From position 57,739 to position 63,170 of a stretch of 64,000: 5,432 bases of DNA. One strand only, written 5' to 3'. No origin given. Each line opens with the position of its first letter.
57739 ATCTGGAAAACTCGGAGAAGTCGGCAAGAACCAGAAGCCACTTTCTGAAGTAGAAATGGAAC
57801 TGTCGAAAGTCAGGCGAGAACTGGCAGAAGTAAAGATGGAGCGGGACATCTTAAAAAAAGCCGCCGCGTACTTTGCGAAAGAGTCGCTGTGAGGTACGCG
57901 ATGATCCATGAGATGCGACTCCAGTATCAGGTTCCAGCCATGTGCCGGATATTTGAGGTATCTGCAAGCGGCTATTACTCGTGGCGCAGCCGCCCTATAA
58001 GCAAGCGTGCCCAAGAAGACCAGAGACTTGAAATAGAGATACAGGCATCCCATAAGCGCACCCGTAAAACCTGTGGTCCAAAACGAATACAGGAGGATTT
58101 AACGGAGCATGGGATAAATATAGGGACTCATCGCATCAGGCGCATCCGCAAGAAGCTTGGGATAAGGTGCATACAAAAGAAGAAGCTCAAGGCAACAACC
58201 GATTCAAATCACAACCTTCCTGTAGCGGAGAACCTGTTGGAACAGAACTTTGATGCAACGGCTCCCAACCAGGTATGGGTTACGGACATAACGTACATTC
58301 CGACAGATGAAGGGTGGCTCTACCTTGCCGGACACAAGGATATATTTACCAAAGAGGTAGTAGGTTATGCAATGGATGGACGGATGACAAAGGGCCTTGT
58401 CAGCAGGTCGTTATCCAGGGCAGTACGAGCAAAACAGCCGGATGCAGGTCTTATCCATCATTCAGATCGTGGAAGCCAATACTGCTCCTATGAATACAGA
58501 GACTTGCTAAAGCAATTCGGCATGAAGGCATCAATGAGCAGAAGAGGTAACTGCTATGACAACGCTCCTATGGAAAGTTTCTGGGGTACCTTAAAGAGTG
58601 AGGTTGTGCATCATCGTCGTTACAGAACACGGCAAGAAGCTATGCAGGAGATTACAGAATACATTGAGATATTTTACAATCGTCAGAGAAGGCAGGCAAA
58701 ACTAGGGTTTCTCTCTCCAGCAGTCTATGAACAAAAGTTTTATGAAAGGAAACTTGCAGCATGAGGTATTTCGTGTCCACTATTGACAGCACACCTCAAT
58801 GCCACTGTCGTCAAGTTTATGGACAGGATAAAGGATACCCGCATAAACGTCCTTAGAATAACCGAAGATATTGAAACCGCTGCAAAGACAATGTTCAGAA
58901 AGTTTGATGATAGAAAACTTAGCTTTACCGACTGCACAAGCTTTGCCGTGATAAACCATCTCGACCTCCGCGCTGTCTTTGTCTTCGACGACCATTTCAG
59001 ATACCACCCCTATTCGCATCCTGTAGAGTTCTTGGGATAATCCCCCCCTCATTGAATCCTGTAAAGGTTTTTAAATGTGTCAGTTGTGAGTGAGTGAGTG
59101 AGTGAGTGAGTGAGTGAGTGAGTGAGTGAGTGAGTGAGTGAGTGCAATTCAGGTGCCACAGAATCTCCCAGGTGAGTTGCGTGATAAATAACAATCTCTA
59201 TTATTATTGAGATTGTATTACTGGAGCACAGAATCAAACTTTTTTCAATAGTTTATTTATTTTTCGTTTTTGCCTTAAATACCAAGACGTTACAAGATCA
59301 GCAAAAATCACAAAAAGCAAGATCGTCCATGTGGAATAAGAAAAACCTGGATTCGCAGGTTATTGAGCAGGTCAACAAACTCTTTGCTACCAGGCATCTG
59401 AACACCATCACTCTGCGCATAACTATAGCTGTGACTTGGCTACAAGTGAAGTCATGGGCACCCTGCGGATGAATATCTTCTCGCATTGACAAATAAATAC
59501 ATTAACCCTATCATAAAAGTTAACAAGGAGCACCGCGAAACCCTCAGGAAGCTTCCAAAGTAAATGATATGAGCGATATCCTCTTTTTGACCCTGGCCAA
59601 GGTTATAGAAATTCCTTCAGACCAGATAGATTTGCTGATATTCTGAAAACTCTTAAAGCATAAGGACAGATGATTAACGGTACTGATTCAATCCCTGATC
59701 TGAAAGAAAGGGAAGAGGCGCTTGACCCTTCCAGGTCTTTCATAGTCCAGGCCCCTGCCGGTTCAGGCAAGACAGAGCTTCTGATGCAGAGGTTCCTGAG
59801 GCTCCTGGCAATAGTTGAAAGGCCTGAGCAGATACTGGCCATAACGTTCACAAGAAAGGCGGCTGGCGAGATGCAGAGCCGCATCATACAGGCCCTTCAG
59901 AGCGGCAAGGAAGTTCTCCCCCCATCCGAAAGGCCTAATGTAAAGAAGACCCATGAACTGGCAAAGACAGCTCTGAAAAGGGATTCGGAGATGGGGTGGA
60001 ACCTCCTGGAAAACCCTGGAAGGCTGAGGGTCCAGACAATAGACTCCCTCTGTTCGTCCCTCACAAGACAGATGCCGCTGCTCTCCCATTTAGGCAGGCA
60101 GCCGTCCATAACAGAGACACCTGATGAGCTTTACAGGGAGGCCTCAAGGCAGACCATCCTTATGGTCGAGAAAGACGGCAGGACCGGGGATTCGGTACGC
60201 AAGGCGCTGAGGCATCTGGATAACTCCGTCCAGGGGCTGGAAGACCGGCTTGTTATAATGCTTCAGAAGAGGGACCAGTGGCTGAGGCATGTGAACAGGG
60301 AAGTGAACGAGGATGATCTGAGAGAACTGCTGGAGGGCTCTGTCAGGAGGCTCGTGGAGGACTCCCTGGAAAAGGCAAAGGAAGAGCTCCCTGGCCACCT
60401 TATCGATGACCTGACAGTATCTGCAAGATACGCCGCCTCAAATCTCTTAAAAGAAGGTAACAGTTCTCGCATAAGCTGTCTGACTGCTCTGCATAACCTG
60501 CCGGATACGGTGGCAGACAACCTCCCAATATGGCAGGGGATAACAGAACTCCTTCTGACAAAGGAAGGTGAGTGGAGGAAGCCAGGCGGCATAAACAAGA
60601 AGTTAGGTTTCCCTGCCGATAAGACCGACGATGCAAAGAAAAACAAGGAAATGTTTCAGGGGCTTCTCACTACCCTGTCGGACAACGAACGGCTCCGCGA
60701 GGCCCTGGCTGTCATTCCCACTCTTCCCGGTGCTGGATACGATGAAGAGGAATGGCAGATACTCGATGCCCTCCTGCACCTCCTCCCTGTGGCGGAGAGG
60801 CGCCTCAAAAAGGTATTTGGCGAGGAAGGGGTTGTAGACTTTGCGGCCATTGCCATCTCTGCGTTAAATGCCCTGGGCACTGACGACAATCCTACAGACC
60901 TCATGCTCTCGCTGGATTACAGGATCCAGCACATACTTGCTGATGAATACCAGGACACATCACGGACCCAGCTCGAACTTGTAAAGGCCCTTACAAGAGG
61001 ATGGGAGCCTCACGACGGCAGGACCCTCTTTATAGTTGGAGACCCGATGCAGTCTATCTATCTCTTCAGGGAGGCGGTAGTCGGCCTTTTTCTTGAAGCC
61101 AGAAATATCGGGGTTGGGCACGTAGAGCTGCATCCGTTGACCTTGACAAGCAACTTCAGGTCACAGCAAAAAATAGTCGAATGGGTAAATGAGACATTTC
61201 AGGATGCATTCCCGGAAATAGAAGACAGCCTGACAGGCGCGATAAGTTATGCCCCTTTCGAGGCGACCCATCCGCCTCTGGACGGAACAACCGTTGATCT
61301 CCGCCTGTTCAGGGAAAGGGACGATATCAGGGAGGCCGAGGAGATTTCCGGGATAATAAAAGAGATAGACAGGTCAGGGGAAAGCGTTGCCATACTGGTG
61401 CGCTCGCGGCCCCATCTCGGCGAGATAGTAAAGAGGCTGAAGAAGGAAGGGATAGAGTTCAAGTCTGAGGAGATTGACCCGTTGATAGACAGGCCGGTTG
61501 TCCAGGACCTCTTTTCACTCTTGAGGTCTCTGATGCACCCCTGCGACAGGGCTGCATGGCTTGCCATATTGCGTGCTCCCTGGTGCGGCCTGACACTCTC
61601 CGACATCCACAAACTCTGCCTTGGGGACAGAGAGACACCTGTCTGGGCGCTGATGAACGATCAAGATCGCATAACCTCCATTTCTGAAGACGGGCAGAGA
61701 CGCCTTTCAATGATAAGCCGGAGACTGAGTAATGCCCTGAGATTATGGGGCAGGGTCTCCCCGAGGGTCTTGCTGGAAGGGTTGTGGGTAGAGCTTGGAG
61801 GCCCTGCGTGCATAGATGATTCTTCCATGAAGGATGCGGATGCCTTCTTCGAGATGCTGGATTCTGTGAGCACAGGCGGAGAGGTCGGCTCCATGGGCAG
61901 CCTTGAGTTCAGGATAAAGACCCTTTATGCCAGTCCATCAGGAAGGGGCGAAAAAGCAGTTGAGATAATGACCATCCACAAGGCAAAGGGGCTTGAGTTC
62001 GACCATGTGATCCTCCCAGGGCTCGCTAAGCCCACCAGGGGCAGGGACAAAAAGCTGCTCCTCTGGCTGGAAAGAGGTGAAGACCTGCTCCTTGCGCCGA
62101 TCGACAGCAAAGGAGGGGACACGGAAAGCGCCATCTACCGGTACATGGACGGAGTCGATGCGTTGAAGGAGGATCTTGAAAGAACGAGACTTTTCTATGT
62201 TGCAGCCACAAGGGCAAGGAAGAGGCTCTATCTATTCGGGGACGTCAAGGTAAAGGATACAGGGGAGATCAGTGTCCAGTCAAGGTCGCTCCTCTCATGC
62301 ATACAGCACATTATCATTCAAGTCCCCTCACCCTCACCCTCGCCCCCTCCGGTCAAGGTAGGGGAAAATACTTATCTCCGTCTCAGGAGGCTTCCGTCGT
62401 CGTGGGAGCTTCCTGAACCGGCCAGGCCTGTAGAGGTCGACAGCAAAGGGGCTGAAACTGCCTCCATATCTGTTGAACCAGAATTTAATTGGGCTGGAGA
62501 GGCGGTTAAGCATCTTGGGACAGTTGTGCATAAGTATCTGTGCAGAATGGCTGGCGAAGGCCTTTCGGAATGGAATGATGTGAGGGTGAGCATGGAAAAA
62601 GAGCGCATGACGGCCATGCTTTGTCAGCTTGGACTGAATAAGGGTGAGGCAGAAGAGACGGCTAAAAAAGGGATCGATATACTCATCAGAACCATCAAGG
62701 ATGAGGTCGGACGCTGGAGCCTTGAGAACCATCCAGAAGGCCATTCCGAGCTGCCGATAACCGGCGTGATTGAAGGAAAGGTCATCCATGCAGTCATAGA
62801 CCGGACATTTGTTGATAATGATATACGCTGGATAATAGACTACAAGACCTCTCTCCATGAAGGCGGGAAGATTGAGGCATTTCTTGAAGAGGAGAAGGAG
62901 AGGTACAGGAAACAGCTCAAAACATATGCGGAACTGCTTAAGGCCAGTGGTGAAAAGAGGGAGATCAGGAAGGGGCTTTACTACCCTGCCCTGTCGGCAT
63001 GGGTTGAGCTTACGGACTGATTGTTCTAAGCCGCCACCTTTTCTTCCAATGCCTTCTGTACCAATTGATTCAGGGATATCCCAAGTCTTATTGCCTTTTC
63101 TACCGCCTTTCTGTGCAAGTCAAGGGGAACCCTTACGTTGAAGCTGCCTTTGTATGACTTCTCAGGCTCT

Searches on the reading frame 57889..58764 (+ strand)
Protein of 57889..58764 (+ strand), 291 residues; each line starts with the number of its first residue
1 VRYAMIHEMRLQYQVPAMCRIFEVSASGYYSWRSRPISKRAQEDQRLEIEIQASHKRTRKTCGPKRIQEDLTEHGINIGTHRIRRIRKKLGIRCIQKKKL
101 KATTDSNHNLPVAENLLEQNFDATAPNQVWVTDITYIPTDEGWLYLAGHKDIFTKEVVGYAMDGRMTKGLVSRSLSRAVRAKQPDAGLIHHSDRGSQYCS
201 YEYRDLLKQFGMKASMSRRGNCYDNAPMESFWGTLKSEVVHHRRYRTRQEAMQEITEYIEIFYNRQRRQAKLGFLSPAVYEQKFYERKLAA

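Call 84: search_protein_families(library=pfam, proteins=[window:57889-58764:+], max_evalue=0.001)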
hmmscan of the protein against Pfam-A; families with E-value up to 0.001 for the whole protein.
window:57889-58764:+ (291 aa): 4 families
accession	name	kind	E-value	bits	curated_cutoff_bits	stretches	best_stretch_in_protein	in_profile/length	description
PF00665.32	rve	-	2.8e-27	95.4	32.6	1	124-222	2-102/102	Integrase core domain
PF13333.12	rve_2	-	1.1e-14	54.8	22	1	229-283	1-54/56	Integrase core domain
PF13276.12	HTH_21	-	7.5e-10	39.3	28.1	1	43-99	2-59/60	HTH-like domain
PF13683.12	rve_3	-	8e-10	38.8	26.5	1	211-277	2-67/67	Integrase core domain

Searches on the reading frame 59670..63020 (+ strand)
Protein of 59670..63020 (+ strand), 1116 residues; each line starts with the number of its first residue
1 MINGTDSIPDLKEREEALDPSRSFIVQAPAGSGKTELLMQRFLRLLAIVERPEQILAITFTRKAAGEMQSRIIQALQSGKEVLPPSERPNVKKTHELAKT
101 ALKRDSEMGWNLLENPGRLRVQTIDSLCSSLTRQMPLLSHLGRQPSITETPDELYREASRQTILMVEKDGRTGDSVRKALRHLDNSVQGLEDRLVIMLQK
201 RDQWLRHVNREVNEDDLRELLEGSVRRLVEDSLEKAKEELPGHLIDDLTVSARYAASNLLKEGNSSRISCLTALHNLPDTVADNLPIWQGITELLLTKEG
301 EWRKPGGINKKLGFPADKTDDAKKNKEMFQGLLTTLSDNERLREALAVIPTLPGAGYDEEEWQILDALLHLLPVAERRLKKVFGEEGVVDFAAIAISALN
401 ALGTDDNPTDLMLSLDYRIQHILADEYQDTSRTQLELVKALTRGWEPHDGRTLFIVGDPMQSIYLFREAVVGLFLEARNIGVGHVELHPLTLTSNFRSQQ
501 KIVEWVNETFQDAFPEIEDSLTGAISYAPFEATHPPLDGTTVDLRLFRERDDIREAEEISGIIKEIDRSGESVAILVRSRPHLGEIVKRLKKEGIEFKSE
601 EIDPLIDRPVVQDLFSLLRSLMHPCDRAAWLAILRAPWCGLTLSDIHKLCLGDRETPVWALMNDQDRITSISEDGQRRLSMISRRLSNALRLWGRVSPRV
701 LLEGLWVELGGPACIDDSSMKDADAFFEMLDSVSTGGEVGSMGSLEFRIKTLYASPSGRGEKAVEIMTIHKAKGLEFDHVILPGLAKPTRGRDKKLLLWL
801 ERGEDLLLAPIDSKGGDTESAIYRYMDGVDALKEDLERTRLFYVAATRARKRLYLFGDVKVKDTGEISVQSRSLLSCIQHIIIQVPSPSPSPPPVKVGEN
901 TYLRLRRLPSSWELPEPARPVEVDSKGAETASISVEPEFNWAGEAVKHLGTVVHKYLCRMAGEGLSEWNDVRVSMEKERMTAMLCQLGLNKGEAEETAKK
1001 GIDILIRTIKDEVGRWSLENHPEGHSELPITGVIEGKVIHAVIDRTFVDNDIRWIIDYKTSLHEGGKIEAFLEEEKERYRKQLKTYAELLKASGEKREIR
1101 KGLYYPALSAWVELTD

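Call 39: search_protein_families(library=pfam, proteins=[window:59670-63020:+], max_evalue=0.00001)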
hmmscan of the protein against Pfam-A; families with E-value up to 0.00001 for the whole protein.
window:59670-63020:+ (1116 aa): 5 families
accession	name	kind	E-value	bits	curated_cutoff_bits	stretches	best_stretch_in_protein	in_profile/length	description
PF00580.27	UvrD-helicase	-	3.1e-40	139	23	1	17-478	9-267/271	UvrD/REP helicase N-terminal domain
PF13361.12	UvrD_C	-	2.6e-29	103.2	25.6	2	762-855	285-345/350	UvrD-like helicase C-terminal domain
PF13245.12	AAA_19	-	3.9e-14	53.4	25.1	1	20-75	10-64/134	AAA domain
PF13538.12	UvrD_C_2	-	2.8e-12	46.7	27.4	0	765-786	3-26/52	UvrD-like helicase C-terminal domain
PF12705.13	PDDEXK_1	-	3.5e-07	30.9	22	1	948-1101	36-182/247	PD-(D/E)XK nuclease superfamily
